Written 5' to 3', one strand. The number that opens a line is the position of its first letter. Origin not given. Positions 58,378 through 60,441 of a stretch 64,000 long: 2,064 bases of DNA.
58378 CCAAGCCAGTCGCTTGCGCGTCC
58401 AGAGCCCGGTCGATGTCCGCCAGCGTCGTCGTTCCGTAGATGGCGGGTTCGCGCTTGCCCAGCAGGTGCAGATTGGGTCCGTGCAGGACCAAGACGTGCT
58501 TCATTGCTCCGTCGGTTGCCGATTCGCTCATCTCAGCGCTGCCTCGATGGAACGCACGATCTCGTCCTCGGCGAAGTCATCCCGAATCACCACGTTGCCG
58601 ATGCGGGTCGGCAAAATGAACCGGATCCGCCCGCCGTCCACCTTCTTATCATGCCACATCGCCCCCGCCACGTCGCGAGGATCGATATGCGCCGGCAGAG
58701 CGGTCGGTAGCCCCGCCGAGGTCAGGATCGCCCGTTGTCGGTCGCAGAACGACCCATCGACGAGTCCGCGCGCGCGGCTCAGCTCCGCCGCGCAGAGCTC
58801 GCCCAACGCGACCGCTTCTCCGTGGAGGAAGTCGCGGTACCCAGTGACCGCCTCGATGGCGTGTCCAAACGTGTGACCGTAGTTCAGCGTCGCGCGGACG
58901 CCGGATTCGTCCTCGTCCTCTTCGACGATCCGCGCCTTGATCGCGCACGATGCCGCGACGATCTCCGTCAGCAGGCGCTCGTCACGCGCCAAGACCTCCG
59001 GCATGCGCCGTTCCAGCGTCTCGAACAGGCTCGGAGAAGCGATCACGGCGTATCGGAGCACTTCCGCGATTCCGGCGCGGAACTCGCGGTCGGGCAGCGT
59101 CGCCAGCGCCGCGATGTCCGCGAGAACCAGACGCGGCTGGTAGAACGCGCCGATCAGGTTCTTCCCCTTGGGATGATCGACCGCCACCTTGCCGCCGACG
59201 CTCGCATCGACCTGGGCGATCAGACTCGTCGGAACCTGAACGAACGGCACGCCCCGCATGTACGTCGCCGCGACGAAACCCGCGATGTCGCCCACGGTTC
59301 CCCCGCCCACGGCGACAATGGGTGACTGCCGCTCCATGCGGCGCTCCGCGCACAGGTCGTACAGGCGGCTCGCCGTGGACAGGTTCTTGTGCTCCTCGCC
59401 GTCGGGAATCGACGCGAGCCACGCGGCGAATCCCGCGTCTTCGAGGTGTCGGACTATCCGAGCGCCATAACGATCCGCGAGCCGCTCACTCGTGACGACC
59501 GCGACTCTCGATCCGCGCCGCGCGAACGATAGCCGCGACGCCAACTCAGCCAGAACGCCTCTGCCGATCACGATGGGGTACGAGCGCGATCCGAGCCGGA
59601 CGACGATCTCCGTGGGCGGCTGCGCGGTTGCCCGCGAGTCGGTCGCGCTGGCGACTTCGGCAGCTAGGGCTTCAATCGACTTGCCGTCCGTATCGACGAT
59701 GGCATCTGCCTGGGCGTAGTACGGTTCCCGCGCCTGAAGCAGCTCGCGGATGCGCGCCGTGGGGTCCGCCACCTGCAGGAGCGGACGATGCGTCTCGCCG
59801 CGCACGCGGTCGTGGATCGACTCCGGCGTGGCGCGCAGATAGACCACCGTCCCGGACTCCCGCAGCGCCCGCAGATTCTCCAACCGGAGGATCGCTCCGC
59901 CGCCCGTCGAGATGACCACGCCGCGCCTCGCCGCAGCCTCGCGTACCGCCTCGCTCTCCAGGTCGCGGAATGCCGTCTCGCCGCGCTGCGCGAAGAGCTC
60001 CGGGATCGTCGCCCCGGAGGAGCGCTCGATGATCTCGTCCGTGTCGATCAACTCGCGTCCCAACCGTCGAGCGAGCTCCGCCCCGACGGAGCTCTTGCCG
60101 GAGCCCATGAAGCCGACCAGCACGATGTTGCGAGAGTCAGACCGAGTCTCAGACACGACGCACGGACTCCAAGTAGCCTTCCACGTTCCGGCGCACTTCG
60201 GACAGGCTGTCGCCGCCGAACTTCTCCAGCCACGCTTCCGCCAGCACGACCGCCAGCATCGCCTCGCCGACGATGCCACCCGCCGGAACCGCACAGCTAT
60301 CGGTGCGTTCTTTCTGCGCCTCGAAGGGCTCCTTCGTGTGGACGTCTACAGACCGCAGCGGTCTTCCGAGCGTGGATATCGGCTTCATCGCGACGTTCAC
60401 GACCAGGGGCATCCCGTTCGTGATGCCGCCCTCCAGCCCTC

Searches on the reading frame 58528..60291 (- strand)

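Call 13: search_protein_families(library=pfam, proteins=[window:58528-60291:-], max_evalue=0.001)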
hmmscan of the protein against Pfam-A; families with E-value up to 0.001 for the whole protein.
window:58528-60291:- (587 aa): 7 families
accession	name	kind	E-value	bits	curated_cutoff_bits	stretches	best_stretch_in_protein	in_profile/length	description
PF01761.26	DHQ_synthase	-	4.6e-50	168.5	24.2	1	294-405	3-114/115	3-dehydroquinate synthase N-terminal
PF01202.28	SKI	-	5.1e-47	160.4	22.1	1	62-215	1-156/159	Shikimate kinase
PF24621.2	DHQS_C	-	4.4e-45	153.6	27.6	1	407-551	1-144/144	3-dehydroquinate synthase C-terminal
PF13685.12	Fe-ADH_2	-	6.1e-13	49.5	28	1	241-398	1-147/149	Iron-containing alcohol dehydrogenase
PF00465.25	Fe-ADH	-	9.7e-10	38.7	31.3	1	240-356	4-130/168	Iron-containing alcohol dehydrogenase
PF13671.12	AAA_33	-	1.1e-06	29.4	27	1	56-165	2-117/143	AAA domain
PF13238.12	AAA_18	-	4.9e-05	24.2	29.4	1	56-165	1-110/128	AAA domain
